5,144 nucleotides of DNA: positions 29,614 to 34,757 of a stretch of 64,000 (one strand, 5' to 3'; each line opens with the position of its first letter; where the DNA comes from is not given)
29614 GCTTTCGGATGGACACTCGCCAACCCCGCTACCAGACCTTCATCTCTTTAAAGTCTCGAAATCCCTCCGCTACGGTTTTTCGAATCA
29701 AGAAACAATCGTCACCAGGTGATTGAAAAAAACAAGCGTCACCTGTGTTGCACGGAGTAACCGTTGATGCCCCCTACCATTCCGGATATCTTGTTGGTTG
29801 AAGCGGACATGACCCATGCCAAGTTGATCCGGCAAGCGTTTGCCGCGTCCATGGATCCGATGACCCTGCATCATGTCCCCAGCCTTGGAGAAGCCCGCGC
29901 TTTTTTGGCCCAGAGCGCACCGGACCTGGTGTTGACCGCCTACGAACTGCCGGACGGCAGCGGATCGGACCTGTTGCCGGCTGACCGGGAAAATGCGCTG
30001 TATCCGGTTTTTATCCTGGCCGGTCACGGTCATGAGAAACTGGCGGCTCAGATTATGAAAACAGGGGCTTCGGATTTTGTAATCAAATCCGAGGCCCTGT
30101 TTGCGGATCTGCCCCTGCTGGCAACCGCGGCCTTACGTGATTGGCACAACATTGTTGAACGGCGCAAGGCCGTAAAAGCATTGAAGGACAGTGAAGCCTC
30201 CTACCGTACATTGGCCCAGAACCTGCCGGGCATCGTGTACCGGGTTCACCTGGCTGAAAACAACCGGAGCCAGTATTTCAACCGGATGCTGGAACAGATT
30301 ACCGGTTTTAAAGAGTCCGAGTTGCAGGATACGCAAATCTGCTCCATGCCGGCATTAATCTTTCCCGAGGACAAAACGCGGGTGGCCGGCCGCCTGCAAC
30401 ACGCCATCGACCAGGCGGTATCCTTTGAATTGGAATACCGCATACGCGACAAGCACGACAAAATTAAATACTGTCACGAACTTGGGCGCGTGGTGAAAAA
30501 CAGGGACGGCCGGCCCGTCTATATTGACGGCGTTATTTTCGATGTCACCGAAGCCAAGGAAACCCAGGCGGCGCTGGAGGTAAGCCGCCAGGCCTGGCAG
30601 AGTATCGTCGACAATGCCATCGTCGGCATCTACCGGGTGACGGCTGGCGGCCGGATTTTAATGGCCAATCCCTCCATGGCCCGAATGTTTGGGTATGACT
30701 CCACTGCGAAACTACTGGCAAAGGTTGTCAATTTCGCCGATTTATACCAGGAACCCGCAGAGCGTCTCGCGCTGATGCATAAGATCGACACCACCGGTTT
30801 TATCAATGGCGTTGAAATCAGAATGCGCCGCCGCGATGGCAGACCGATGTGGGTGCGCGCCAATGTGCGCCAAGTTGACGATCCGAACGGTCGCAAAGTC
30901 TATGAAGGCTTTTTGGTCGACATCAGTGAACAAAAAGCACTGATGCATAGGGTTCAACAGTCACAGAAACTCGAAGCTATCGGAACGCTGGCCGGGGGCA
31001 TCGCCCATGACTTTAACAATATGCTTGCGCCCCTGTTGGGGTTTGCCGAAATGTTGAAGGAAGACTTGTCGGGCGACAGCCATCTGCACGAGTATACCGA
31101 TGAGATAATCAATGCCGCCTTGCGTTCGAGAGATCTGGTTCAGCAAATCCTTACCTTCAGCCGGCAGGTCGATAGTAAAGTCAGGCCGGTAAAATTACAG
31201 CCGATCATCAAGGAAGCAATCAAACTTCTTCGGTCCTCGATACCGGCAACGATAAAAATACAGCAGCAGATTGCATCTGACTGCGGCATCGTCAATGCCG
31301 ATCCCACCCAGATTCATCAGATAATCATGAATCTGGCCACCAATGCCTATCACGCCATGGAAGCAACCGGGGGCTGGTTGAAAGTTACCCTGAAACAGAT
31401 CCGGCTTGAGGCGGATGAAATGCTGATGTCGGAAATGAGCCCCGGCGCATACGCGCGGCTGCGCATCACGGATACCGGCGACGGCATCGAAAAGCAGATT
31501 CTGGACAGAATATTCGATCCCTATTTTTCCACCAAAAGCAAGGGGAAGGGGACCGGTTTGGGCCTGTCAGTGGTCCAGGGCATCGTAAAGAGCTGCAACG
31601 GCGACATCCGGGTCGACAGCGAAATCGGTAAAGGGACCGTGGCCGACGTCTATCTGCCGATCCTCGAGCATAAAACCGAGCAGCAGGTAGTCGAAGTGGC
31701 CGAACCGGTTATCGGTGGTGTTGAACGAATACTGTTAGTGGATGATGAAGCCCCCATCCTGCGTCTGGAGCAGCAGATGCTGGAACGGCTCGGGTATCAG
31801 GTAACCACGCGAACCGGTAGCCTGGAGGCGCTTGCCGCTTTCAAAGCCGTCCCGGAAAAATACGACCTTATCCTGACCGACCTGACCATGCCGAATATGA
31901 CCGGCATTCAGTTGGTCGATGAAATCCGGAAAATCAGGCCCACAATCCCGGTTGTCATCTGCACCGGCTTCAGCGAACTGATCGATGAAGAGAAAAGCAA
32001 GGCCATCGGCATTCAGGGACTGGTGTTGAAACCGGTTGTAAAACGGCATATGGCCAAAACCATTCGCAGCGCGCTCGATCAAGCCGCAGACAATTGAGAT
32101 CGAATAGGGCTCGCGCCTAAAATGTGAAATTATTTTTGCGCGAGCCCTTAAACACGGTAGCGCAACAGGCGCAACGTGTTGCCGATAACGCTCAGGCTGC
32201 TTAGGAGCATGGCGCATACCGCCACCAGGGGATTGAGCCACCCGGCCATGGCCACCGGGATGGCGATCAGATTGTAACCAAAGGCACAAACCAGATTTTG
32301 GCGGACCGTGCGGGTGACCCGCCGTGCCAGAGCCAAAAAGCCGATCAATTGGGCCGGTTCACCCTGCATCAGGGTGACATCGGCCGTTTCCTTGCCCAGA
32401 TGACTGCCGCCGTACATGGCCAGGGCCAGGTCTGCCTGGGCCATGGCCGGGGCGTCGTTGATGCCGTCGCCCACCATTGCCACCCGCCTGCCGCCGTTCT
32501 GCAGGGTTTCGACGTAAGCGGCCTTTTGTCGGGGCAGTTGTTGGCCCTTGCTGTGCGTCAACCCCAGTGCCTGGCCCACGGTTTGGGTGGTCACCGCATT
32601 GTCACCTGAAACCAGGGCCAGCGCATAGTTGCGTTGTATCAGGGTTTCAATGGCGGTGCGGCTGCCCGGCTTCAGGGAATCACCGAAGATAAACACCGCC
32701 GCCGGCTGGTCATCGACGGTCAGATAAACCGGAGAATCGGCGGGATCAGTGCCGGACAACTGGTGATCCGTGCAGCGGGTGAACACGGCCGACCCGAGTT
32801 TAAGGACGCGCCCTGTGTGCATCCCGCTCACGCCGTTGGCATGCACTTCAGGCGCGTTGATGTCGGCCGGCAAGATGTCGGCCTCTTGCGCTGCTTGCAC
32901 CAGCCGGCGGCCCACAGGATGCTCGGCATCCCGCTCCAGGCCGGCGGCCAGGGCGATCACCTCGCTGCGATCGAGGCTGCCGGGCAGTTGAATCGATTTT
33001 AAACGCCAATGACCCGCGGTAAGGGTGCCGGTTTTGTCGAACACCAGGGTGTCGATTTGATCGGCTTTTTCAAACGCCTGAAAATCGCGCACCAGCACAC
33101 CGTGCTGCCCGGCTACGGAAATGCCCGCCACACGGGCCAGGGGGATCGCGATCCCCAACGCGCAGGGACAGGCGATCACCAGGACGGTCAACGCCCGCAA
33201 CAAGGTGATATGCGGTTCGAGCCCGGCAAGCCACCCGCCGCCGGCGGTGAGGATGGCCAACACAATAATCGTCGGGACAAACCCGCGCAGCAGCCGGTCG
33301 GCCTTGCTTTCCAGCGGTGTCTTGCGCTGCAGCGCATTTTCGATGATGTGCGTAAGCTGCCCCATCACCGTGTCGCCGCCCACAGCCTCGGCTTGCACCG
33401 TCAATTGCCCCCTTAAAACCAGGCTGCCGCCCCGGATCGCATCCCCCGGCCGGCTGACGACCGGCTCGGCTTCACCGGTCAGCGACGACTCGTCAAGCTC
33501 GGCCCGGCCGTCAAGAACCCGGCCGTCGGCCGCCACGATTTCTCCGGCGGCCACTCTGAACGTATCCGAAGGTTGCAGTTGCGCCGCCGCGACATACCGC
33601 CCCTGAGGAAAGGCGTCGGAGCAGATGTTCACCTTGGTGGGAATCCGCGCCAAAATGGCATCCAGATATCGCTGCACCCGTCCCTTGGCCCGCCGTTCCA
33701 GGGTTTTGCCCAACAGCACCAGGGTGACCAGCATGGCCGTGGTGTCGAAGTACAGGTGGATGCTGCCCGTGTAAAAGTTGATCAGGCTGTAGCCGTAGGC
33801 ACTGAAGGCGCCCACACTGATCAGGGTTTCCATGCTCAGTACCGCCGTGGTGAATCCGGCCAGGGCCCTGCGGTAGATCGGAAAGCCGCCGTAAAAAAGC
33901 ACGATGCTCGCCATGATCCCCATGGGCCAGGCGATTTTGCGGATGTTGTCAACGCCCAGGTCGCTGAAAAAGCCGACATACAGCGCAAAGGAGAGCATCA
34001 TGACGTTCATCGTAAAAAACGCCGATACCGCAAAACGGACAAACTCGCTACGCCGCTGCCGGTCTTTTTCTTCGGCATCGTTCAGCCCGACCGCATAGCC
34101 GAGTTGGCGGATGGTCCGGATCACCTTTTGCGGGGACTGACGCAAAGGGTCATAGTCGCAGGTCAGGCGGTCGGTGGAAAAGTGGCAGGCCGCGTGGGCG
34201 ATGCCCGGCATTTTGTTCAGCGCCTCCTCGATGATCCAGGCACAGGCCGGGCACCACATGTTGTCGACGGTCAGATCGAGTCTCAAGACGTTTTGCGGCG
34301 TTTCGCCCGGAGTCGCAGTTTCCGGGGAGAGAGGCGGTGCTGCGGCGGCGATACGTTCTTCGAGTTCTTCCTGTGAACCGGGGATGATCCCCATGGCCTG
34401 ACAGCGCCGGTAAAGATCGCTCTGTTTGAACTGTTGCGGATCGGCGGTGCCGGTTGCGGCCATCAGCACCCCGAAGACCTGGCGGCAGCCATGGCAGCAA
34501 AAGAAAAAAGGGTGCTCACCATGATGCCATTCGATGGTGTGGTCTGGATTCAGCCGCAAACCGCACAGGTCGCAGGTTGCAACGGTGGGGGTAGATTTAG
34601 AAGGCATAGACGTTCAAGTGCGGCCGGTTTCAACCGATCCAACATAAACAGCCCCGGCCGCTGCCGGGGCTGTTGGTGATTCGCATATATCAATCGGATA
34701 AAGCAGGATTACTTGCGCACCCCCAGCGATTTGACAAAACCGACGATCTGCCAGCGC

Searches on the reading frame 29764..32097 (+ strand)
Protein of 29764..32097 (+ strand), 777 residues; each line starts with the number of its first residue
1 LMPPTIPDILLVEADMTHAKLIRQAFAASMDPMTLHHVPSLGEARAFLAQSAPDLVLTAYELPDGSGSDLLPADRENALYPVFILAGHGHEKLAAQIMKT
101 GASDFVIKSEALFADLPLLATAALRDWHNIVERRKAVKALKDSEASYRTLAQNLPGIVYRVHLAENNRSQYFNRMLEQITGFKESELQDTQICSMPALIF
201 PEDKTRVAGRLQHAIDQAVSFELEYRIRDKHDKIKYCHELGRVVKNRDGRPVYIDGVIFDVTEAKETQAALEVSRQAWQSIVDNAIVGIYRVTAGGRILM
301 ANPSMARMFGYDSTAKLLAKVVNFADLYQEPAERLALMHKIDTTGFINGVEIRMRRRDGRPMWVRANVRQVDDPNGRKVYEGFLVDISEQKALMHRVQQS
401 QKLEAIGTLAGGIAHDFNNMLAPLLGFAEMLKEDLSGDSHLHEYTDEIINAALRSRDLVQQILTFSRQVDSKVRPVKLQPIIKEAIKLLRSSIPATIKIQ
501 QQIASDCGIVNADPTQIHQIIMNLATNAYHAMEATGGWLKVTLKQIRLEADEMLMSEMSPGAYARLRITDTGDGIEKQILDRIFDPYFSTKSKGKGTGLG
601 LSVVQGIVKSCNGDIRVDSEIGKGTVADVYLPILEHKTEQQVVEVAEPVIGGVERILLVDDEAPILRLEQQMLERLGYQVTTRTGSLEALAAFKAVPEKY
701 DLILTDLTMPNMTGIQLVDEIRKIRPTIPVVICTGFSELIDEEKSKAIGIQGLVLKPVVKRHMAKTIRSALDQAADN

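Call 15: search_protein_families(library=pfam, proteins=[window:29764-32097:+])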
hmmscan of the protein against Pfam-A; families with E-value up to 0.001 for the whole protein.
window:29764-32097:+ (777 aa): 8 families
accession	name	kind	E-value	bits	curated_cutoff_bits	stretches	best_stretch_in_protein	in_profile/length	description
PF00072.30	Response_reg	-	2.6e-34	118.2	30.2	2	656-767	1-110/111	Response regulator receiver domain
PF02518.31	HATPase_c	-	1.2e-22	80.8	26.4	1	513-633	2-109/111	Histidine kinase-, DNA gyrase B-, and HSP90-like ATPase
PF08447.18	PAS_3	-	8.5e-22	77.7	25.6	2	171-258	3-89/89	PAS fold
PF13426.13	PAS_9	-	1.2e-15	58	27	1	292-389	7-103/103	PAS domain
PF00989.32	PAS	-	2.8e-14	53.5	22.6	1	278-380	3-106/113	PAS fold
PF00512.31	HisKA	-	2.4e-10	40.8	26.9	1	407-467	3-62/66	His Kinase A (phospho-acceptor) domain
PF13188.13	PAS_8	-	1.9e-09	37.5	21.8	1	278-321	3-46/65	PAS domain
PF08448.16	PAS_4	-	1.7e-06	28.6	23.1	1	283-391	2-109/110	PAS fold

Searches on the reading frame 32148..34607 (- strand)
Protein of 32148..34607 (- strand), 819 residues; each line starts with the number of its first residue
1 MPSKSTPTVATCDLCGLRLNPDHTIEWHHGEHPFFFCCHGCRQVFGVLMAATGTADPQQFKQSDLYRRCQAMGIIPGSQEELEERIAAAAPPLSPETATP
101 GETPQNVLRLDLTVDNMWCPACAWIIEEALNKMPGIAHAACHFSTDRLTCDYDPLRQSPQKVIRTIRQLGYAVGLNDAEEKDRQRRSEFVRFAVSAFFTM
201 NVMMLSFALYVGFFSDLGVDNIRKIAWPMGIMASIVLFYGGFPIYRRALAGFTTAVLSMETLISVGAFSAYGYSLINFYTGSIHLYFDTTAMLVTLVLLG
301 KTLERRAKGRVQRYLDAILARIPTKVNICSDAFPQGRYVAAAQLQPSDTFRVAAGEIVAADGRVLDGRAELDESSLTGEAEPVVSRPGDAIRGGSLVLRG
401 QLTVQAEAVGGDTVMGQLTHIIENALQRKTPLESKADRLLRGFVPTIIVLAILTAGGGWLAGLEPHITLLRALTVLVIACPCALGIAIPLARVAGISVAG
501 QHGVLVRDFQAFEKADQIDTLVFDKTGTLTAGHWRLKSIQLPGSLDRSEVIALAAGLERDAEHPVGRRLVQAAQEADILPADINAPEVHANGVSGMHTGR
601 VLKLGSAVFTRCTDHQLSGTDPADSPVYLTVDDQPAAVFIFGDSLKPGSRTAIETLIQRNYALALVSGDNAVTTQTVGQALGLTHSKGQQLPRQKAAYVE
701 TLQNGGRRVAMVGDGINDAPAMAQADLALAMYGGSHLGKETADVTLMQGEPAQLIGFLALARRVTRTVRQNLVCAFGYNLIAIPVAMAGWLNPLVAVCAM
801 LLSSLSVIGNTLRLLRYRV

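Call 15: search_protein_families(library=pfam, proteins=[window:32148-34607:-])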
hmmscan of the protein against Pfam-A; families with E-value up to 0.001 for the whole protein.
window:32148-34607:- (819 aa): 3 families
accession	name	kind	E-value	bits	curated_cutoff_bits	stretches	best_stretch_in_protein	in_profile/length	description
PF00122.25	E1-E2_ATPase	-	1.4e-44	152.2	28.1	1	337-499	16-178/181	E1-E2 ATPase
PF00702.32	Hydrolase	-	9.5e-26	91.8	26.4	1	518-726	1-191/191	haloacid dehalogenase-like hydrolase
PF00403.32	HMA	-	1.5e-09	38.6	24.8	1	112-171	2-61/62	Heavy-metal-associated domain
